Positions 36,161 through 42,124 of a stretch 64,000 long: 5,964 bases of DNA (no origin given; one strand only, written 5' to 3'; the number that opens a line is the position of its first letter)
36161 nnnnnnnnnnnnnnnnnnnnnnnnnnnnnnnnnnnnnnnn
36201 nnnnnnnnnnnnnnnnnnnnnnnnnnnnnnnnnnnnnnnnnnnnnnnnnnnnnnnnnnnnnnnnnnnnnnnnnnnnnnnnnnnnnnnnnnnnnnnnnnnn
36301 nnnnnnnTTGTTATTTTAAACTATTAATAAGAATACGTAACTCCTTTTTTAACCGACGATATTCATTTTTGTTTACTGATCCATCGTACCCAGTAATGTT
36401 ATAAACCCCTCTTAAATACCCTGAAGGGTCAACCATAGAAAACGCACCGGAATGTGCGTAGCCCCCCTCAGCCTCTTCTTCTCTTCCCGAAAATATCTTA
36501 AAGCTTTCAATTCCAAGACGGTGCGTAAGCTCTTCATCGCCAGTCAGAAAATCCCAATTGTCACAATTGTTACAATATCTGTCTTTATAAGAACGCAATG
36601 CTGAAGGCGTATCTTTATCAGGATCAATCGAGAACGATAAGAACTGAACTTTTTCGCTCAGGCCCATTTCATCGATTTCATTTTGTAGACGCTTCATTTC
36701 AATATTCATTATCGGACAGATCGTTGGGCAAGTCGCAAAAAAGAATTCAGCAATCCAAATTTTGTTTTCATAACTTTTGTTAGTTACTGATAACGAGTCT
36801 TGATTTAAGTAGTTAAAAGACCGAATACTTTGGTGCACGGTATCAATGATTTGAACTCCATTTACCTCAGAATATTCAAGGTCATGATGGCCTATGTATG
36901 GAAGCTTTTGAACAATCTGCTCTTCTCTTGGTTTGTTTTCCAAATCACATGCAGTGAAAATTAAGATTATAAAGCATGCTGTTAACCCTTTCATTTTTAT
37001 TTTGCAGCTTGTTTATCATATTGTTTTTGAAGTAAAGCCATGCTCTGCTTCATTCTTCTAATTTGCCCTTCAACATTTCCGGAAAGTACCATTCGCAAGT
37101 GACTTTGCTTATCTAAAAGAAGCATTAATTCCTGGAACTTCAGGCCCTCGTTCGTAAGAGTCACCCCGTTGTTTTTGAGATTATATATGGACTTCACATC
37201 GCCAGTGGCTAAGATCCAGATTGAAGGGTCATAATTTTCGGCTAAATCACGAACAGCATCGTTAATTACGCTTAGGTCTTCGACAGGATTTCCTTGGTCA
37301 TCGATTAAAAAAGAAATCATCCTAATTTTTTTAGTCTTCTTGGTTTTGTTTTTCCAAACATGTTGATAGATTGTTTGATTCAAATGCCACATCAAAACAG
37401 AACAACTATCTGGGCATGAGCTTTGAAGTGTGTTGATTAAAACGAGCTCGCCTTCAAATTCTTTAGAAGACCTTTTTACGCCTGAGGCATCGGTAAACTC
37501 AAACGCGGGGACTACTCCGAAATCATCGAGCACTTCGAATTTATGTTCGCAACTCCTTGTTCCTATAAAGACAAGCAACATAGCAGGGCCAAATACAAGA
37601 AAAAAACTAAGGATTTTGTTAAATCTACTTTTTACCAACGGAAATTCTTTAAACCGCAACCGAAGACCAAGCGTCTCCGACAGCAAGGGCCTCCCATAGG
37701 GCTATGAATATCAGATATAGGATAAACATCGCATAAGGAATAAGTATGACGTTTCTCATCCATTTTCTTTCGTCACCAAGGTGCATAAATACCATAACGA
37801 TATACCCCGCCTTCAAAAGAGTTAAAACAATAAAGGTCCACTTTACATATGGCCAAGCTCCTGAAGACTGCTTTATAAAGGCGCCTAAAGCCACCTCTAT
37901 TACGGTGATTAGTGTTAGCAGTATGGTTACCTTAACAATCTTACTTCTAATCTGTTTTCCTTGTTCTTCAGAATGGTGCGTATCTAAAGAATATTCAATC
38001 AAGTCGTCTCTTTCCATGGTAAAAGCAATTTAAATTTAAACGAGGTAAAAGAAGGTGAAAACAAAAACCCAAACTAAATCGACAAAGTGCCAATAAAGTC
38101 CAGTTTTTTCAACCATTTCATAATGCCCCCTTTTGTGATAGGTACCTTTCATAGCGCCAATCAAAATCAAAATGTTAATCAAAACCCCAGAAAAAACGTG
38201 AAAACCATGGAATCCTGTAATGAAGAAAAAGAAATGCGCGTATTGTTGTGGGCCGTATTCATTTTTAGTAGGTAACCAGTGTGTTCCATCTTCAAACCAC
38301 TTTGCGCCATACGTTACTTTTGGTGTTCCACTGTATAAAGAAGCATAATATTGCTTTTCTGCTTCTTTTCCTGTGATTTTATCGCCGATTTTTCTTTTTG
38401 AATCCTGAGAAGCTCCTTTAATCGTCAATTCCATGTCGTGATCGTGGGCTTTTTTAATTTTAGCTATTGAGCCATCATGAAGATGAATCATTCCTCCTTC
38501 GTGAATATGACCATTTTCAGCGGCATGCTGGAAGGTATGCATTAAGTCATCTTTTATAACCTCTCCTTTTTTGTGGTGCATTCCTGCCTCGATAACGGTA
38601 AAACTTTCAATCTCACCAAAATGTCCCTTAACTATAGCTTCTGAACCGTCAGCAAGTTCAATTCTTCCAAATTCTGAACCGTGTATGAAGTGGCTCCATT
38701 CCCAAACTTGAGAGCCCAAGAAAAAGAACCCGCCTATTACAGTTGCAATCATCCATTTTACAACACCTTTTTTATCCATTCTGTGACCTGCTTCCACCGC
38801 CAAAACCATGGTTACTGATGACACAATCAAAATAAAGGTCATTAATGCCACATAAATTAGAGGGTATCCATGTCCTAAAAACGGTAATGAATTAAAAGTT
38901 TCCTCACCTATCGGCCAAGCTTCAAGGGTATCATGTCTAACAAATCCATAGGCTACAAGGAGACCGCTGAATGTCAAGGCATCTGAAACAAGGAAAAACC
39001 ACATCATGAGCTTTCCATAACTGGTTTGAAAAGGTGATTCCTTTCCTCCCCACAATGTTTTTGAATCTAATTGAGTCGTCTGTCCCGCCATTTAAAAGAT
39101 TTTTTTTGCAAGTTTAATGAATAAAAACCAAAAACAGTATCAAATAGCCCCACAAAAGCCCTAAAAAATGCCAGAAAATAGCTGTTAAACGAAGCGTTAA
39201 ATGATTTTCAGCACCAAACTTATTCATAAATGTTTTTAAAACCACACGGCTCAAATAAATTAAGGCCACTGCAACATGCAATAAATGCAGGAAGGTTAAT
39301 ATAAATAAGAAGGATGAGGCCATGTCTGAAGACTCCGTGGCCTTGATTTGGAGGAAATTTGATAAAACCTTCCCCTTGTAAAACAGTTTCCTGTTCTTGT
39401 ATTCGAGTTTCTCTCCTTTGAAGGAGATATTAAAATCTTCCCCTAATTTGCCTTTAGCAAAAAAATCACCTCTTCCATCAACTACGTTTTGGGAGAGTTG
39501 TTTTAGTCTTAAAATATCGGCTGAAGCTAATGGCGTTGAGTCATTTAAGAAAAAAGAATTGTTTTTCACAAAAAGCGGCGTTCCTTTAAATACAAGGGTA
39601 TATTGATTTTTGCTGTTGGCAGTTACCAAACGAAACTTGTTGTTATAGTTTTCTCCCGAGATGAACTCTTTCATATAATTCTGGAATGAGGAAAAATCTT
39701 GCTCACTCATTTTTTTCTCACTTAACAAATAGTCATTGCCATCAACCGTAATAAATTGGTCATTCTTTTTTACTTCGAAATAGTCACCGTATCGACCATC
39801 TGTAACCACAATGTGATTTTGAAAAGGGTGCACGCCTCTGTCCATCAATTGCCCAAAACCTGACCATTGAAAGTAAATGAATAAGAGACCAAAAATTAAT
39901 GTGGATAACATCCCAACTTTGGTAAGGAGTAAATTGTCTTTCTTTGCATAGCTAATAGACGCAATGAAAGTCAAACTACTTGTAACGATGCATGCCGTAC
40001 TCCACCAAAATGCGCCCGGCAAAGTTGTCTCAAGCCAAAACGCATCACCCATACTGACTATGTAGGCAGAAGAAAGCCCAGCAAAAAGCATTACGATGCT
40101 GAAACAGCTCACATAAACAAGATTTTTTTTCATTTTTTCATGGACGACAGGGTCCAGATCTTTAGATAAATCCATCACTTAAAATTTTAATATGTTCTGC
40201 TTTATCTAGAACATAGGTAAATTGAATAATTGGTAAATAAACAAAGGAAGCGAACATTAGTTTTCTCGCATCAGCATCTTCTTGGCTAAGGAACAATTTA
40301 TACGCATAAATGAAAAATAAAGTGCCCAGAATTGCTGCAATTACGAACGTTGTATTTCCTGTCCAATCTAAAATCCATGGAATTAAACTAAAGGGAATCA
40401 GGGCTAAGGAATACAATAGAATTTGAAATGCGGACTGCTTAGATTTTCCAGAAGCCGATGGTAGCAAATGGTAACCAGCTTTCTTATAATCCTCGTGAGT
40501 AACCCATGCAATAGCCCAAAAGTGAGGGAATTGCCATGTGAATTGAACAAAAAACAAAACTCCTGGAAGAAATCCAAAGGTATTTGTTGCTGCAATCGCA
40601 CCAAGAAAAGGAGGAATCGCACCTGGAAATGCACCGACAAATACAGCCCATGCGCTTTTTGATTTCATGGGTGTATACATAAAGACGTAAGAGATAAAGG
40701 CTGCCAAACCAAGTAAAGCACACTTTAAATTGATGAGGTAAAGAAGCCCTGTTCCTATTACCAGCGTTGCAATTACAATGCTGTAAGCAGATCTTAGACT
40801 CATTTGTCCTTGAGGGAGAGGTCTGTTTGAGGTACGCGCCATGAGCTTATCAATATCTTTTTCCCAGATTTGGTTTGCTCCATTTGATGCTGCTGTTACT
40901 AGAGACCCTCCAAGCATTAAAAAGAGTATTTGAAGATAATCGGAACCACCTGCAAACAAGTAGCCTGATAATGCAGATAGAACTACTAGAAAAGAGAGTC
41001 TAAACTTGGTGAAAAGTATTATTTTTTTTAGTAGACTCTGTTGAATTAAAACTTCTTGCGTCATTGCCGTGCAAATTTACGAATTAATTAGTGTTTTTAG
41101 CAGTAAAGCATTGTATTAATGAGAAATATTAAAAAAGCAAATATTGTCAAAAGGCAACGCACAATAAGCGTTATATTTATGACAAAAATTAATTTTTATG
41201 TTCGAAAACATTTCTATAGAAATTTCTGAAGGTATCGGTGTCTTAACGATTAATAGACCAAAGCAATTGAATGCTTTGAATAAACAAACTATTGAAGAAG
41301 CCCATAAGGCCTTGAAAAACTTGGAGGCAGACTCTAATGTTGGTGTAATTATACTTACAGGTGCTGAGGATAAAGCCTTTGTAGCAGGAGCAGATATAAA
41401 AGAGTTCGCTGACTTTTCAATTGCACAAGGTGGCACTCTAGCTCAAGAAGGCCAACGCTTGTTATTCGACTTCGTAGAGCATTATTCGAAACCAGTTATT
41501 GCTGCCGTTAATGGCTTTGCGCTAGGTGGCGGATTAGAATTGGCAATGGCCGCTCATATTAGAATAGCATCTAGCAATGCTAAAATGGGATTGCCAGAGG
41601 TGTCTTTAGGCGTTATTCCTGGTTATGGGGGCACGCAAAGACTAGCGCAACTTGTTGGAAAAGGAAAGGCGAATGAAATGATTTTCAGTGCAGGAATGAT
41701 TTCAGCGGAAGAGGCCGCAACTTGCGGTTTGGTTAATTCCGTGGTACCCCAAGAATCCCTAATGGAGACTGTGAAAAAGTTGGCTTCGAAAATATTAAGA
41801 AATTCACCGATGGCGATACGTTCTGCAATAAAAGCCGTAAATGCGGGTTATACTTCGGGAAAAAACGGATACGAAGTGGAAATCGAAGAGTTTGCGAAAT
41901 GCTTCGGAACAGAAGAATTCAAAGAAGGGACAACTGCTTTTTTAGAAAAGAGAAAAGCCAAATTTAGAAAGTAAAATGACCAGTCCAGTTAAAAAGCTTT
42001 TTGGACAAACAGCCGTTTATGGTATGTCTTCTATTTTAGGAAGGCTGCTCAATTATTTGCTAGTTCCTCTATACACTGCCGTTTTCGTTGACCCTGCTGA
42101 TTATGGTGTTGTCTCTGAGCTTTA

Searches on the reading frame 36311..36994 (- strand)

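Call 75: search_protein_families(library=pfam, proteins=[window:36311-36994:-], max_evalue=0.001)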
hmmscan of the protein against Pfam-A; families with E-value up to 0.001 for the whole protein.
window:36311-36994:- (227 aa): 1 family
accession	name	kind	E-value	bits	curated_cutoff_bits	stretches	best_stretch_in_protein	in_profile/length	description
PF02630.20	SCO1-SenC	-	2.3e-24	86.3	22.8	1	59-192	3-132/134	SCO1/SenC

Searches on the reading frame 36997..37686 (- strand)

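Call 75: search_protein_families(library=pfam, proteins=[window:36997-37686:-], max_evalue=0.001)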
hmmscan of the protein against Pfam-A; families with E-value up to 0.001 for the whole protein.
window:36997-37686:- (229 aa): 1 family
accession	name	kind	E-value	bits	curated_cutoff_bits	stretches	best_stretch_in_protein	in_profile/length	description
PF02630.20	SCO1-SenC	-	7.3e-07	29.6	22.8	1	61-171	3-100/134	SCO1/SenC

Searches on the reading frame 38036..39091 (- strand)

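Call 74: search_protein_families(library=pfam, proteins=[window:38036-39091:-], max_evalue=0.001)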
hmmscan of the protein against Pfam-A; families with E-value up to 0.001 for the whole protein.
window:38036-39091:- (351 aa): 1 family
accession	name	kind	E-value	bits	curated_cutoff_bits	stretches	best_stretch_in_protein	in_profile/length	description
PF00510.24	COX3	-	2.3e-11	44.5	23.8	1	284-350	190-255/258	Cytochrome c oxidase subunit III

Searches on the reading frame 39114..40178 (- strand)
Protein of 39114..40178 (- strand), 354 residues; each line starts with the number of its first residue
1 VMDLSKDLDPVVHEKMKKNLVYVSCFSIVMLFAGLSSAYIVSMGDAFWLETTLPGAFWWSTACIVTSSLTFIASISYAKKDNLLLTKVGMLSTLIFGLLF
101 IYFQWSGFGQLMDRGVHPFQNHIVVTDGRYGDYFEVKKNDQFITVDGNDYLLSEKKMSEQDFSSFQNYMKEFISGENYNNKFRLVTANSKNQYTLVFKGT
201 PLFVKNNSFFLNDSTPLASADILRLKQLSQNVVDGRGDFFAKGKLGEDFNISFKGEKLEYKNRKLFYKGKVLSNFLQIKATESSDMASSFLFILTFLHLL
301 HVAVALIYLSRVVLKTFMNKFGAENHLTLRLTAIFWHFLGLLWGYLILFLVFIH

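Call 74: search_protein_families(library=pfam, proteins=[window:39114-40178:-], max_evalue=0.001)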
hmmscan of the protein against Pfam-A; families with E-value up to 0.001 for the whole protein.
window:39114-40178:- (354 aa): 1 family
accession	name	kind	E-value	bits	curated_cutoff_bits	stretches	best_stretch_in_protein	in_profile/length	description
PF00510.24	COX3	-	5e-05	23.7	23.8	1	283-350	186-253/258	Cytochrome c oxidase subunit III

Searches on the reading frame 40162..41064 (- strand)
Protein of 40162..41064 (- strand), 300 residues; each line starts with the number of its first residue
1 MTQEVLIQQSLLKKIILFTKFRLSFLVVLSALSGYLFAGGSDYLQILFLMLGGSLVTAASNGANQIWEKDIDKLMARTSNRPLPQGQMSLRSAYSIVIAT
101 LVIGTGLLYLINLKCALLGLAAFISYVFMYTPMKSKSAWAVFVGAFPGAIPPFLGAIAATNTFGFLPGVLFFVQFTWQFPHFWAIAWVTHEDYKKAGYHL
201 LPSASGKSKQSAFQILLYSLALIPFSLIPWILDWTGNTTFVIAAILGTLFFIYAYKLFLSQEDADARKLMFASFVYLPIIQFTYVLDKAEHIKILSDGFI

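Call 74: search_protein_families(library=pfam, proteins=[window:40162-41064:-], max_evalue=0.001)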
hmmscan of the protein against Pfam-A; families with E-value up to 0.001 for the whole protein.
window:40162-41064:- (300 aa): 1 family
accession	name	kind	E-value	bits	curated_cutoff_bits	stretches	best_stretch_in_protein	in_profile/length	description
PF01040.23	UbiA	-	5.7e-57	193.3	34.2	1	28-274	2-249/250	UbiA prenyltransferase family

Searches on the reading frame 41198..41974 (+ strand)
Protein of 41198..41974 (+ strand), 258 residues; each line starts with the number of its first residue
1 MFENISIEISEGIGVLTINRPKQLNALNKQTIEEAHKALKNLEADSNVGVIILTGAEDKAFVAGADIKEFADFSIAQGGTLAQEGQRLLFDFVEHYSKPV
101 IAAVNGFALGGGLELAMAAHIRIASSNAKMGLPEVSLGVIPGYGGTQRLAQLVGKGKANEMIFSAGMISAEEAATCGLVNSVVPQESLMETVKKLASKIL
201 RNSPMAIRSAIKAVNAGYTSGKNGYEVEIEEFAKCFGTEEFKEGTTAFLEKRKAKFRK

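Call 74: search_protein_families(library=pfam, proteins=[window:41198-41974:+], max_evalue=0.001)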
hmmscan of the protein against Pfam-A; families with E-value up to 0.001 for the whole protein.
window:41198-41974:+ (258 aa): 2 families
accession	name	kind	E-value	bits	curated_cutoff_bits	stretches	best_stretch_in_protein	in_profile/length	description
PF00378.25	ECH_1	-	4.3e-70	236.3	27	1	8-257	1-249/251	Enoyl-CoA hydratase/isomerase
PF16113.10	ECH_2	-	1.5e-41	143.5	27.2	1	13-250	1-240/335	Enoyl-CoA hydratase/isomerase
